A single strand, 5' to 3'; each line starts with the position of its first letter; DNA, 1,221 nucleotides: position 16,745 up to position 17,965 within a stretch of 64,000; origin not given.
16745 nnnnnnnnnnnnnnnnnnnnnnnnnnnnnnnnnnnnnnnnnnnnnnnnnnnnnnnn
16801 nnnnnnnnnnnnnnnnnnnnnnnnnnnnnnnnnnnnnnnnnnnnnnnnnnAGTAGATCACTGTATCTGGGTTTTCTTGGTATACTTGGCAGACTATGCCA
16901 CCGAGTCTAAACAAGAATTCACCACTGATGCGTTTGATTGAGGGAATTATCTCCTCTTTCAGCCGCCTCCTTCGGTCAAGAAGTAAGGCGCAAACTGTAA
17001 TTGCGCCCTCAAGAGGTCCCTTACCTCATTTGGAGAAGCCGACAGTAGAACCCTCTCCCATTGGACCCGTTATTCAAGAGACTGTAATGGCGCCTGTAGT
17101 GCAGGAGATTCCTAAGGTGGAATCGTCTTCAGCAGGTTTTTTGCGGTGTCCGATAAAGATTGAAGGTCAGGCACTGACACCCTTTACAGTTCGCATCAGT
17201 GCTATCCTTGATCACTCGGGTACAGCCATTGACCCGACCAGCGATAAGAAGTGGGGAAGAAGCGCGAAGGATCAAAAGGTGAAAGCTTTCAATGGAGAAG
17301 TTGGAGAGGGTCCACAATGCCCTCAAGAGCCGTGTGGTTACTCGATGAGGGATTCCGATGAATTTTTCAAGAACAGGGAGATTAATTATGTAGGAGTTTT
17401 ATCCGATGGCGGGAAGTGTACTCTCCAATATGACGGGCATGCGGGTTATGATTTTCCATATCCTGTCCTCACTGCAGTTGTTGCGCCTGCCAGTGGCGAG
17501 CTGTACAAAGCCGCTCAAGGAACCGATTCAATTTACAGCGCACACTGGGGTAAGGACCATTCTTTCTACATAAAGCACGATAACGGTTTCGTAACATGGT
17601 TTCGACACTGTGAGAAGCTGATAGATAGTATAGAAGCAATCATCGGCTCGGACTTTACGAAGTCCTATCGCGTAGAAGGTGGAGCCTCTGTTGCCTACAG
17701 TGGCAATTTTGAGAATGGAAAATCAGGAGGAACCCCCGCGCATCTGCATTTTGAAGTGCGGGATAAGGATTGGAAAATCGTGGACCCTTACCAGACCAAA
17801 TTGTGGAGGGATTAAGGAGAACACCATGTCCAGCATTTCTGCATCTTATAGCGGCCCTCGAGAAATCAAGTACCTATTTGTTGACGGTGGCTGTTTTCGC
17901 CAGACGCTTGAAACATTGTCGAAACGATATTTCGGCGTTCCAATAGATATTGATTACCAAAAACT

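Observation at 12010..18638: Type III restriction-modification system followed by unknown ORF, M23 peptidase and NYN-domain nuclease (possible defence islet)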

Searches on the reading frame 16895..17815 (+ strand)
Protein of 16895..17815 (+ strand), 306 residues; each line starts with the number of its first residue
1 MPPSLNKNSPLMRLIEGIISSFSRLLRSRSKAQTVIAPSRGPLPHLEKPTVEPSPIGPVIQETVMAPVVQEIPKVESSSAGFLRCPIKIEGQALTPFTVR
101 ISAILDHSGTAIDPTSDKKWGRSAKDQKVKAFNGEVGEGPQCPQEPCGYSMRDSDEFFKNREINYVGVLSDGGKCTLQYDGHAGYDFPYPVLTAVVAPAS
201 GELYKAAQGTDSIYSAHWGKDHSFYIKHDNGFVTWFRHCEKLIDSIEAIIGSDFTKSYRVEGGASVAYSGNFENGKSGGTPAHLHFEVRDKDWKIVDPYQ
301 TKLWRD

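Call 3: search_protein_families(library=pfam, proteins=[window:16895-17815:+], max_evalue=0.01)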
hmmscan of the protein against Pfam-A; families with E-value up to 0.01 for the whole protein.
window:16895-17815:+ (306 aa): 1 family
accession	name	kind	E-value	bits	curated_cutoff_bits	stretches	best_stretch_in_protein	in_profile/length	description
PF01551.29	Peptidase_M23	-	2.4e-09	37.7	28.7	1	181-297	2-95/96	Peptidase family M23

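Call 4: search_protein_families(library=padloc, proteins=[window:16895-17815:+], max_evalue=0.01)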
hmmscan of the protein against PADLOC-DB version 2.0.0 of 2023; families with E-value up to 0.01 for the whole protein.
window:16895-17815:+ (306 aa): 0 families

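Call 7: search_protein_families(library=ncbifam, proteins=[window:16895-17815:+], max_evalue=0.01)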
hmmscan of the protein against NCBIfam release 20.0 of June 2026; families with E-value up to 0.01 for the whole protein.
window:16895-17815:+ (306 aa): 3 families
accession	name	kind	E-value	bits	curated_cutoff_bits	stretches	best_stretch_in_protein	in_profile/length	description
NF008652.0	PRK11649.1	equivalog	0.0013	17.5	341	1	180-305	311-413/439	murein DD-endopeptidase MepM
NF052336.1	PdgHdaseHSB100310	equivalog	0.0045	16.4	500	0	202-293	69-146/316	peptidoglycan hydrolase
NF041208.1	celldiv_DipM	equivalog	0.006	15.9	740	1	201-297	329-412/419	cell division endopeptidase DipM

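Call 8: search_protein_families(library=phrogs, proteins=[window:16895-17815:+], max_evalue=0.01)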
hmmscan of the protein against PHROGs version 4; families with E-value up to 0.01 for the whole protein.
window:16895-17815:+ (306 aa): 3 families
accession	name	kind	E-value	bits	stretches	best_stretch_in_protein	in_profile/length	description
phrog_21656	-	other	1.8e-10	40.5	1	181-300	636-741/1022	peptidase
phrog_7767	-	other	5.1e-06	27.3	1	179-300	18-117/194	metallo-endopeptidase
phrog_6700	-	lysis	0.00054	17.9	1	172-296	2616-2719/2898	endolysin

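Call 17: find_homologous_proteins(query=window:16895-17815:+)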
Query window:16895-17815:+ (306 aa): 67 proteins with E <= 0.001 among 838 candidates.
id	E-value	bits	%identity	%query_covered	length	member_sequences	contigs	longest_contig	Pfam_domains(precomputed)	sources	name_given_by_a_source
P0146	1.7e-208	709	100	100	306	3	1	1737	PF01551.30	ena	-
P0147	9.9e-115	401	60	97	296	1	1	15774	PF01551.30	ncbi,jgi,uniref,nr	ncbi:M23 family metallopeptidase [candidate division WS5 bacterium]|uniref:M23 family metallopeptida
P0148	2.0e-109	384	71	78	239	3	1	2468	PF01551.30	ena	-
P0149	7.3e-106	372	57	93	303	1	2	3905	PF01551.30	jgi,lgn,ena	-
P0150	2.3e-105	370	57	100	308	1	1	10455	PF01551.30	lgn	-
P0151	7.3e-105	369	60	96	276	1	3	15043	PF01551.30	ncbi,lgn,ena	ncbi:MAG: M23 family metallopeptidase [Patescibacteria group bacterium]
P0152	1.0e-104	368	57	98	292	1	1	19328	PF01551.30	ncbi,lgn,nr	ncbi:MAG: M23 family metallopeptidase [Candidatus Woesebacteria bacterium]|nr:M23 family metallopept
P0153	3.0e-104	367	56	96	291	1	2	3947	PF01551.30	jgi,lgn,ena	-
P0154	1.9e-103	364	56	97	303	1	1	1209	PF01551.30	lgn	-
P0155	2.8e-103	364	57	97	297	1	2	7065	PF01551.30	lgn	-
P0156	4.9e-103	363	55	98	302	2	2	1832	PF01551.30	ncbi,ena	-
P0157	6.5e-103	362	61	83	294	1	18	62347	PF01551.30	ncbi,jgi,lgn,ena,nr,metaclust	ncbi:hypothetical protein A3A37_01715 [Candidatus Kaiserbacteria bacterium RIFCSPLOWO2_01_FULL_52_36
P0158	6.9e-102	359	57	97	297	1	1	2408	PF01551.30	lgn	-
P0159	2.5e-101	357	57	96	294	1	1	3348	PF01551.30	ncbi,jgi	jgi:murein DD-endopeptidase MepM/ murein hydrolase activator NlpD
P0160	3.4e-101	357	56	96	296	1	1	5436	PF01551.30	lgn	-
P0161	7.7e-101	356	56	99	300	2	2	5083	PF01551.30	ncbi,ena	-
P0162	3.0e-100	354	55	97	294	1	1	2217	PF01551.30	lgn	-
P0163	1.1e-97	345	60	85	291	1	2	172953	PF01551.30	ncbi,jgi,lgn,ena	ncbi:MAG: M23 family metallopeptidase [Candidatus Paceibacterota bacterium]|jgi:murein DD-endopeptid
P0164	1.5e-97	345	56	97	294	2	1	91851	PF01551.30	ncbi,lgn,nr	ncbi:M23 family metallopeptidase [Candidatus Wolfebacteria bacterium]|nr:M23 family metallopeptidase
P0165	6.9e-97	343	56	96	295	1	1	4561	PF01551.30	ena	-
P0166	3.9e-95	337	63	75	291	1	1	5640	PF01551.30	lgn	-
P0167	9.4e-95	336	54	97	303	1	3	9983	PF01551.30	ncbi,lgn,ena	-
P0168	1.3e-94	335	55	97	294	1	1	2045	PF01551.30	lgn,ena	-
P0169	1.3e-94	335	58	84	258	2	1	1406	PF01551.30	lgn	-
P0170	4.2e-92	327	61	81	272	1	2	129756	PF01551.30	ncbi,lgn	-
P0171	4.6e-92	327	52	99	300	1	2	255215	PF01551.30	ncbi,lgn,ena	-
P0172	6.9e-92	326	53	100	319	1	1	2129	PF01551.30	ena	-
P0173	1.0e-91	326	55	98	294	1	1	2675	PF01551.30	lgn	-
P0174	1.2e-91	325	62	74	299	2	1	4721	PF01551.30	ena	-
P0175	4.5e-87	310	53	92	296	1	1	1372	PF01551.30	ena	-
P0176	1.5e-82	296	50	98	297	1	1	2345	PF01551.30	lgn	-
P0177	2.9e-81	291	58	79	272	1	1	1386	PF01551.30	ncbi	-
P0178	5.2e-81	290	50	95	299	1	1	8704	PF01551.30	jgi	-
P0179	2.9e-80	288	55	82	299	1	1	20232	PF01551.30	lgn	-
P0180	1.5e-79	286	56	80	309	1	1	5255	PF01551.30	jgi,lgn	-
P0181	2.4e-79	285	49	100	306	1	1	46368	PF01551.30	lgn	-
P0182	2.0e-77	279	59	73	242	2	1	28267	PF01551.30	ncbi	ncbi:MAG: M23 family metallopeptidase, partial [Patescibacteria group bacterium]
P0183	9.3e-77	276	57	78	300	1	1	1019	PF01551.30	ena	-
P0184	1.7e-76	276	48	99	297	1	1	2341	PF01551.30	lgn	-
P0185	2.0e-76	275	49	97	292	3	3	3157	PF01551.30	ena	-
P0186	1.1e-74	270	55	77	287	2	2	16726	PF01551.30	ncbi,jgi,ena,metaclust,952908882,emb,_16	jgi:murein DD-endopeptidase MepM/ murein hydrolase activator NlpD|metaclust:\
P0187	4.9e-73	264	48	94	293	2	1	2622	PF01551.30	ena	-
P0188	6.4e-73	264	47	94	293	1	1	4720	PF01551.30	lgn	-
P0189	1.8e-70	256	46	96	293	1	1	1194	PF01551.30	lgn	-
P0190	4.1e-70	255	51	78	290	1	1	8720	PF01551.30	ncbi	-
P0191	8.8e-70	254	52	74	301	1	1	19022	PF01551.30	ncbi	-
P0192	1.2e-68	250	47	94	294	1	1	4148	PF01551.30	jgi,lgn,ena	-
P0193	1.7e-68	249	54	75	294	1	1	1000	PF01551.30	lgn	-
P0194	3.2e-68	248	45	95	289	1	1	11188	PF01551.30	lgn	-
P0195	1.2e-67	247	42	100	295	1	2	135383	PF01551.30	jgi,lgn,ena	jgi:murein DD-endopeptidase MepM/ murein hydrolase activator NlpD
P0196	1.8e-67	246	48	86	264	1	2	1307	PF01551.30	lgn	-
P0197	1.1e-66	243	53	73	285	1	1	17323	PF01551.30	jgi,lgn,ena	-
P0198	1.5e-66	243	47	94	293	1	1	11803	PF01551.30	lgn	-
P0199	7.4e-66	241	47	97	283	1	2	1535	PF01551.30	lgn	-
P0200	6.2e-65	238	51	73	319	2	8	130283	PF01551.30,PF01471.24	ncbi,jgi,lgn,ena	ncbi:MAG TPA: peptidoglycan DD-metalloendopeptidase family protein [Candidatus Paceibacterota bacter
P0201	8.9e-65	237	45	95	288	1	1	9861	PF01551.30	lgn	-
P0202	1.2e-64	237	51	74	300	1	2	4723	PF01551.30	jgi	jgi:murein DD-endopeptidase MepM/ murein hydrolase activator NlpD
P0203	6.3e-63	231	51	76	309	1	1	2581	PF01551.30,PF08239.18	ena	-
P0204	1.0e-62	230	50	75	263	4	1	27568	PF01551.30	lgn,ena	-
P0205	8.9e-61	224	41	95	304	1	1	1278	PF01551.30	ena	-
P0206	1.0e-59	221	41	95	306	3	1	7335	PF01551.30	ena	-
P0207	2.7e-59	219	42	95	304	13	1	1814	PF01551.30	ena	-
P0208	8.7e-56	208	41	97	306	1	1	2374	PF01551.30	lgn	-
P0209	2.5e-54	203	46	80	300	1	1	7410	PF01551.30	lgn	-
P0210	1.3e-52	197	49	75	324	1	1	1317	PF01551.30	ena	-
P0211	1.3e-48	184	44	79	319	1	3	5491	PF01551.30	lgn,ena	-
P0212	2.9e-35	140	41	69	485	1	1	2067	PF01551.30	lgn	-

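Call 18: find_encoding_contigs(protein=P0163, flank=7000, max_places=1)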
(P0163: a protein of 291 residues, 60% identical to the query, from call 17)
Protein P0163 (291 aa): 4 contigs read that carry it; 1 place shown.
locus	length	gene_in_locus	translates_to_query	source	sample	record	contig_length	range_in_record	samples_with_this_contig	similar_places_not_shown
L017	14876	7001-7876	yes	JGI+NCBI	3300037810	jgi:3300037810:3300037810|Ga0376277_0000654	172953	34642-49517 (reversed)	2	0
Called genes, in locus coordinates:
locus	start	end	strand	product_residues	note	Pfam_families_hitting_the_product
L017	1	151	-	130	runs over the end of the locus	-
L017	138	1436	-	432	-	PF02195:ParB_N, PF01555:N6_N4_Mtase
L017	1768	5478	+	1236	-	PF00176:SNF2-rel_dom, PF00270:DEAD (weak), PF04851:ResIII, PF00271:Helicase_C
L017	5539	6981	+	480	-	PF11074:DUF2779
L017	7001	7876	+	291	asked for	PF01551:Peptidase_M23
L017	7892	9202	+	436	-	-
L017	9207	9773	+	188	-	-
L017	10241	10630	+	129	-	-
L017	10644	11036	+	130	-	PF00293:NUDIX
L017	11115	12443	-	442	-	PF00239:Resolvase, PF07508:Recombinase, PF13408:Zn_ribbon_recom (weak)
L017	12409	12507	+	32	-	-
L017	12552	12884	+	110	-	PF04480:DUF559 (weak)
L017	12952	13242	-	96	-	-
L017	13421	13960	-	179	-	-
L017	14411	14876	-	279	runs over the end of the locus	-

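Call 19: find_encoding_contigs(protein=P0171, flank=7000, max_places=1)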
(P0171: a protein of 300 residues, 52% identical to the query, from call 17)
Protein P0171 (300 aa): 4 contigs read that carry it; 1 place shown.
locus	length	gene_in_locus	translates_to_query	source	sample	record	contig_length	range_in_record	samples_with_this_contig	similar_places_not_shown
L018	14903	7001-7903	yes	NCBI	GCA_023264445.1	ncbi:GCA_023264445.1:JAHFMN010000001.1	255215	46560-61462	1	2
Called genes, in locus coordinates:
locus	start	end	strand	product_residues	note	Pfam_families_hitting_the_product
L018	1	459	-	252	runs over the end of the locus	PF03372:Exo_endo_phos, PF14529:Exo_endo_phos_2 (faint)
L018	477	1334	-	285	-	PF02481:DNA_processg_A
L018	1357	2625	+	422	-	PF02403:Seryl_tRNA_N, PF00587:tRNA-synt_2b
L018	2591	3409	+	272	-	-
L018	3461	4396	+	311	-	PF01207:Dus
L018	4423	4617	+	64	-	-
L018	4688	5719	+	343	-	PF05496:RuvB_N (weak), PF13177:DNA_pol3_delta2, PF00004:AAA, PF13177:DNA_pol3_delta2, PF12169:DNA_pol3_gamma3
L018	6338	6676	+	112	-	PF21732:DUF6864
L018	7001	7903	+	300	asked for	PF01551:Peptidase_M23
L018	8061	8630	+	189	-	-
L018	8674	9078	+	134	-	PF03073:TspO_MBR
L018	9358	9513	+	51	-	-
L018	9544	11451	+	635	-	PF00122:E1-E2_ATPase, PF12710:HAD (faint), PF00702:Hydrolase, PF08282:Hydrolase_3 (faint)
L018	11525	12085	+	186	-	-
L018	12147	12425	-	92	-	-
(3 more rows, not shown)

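Call 20: find_encoding_contigs(protein=P0157, flank=7000, max_places=2)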
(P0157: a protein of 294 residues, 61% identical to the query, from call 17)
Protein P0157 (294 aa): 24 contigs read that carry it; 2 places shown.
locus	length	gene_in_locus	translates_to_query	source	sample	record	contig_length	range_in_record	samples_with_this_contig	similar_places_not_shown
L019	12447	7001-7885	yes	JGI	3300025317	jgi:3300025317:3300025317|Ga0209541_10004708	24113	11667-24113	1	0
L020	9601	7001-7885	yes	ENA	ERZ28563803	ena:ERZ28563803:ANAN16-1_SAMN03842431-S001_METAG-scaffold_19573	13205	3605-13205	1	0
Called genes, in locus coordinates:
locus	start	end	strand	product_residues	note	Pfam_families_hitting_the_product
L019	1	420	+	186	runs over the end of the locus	PF02381:MraZ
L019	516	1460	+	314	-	PF01795:Methyltransf_5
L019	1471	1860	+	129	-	-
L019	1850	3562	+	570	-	PF00905:Transpeptidase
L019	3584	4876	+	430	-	PF08245:Mur_ligase_M, PF02875:Mur_ligase_C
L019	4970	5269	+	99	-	-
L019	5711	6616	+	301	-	PF09002:Card1_endonuc (faint)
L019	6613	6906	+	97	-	PF01541:GIY-YIG (weak)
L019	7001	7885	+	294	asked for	PF01551:Peptidase_M23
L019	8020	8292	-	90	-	-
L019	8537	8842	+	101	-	-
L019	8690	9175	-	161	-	-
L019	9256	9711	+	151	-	-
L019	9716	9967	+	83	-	PF01035:DNA_binding_1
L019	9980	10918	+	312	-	PF00294:PfkB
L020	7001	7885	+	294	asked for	PF01551:Peptidase_M23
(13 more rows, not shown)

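Call 57: find_related_loci(query=A1, collection=viral_contigs, flank=8000)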
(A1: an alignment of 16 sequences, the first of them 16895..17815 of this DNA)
Query A1 (306 aa) in viral_contigs; peptide patterns used: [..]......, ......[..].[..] (x = any residue, [..] = any of these).
60 stretches matched a pattern, but none encodes a relative of the query by tblastn (E <= 1e-3).

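Call 88: search_solved_structures(query=A1, max_evalue=0.001)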
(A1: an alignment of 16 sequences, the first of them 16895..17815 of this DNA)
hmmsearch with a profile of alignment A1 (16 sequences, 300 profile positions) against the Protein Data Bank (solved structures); distinct sequences matched with E-value up to 0.001: 7.
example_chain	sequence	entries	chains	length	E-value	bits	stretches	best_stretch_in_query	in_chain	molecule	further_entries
5kvp_A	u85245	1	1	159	1.5e-10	44.5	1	175-283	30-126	Zoocin A endopeptidase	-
5j1l_A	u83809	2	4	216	4.7e-07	33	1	178-287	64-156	ToxR-activated gene (TagE)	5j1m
5kqb_A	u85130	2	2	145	4.9e-07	33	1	176-281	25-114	Peptidase M23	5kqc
9gy1_A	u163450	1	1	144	0.00012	25.1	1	224-292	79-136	Peptidase, M23 family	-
2hsi_A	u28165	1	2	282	0.00026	24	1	179-291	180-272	Putative peptidase M23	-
5j1l_B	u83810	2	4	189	0.00026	24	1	180-294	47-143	ToxR-activated gene (TagE)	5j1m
5j1k_A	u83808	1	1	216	0.00038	23.5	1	180-294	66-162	ToxR-activated gene (TagE)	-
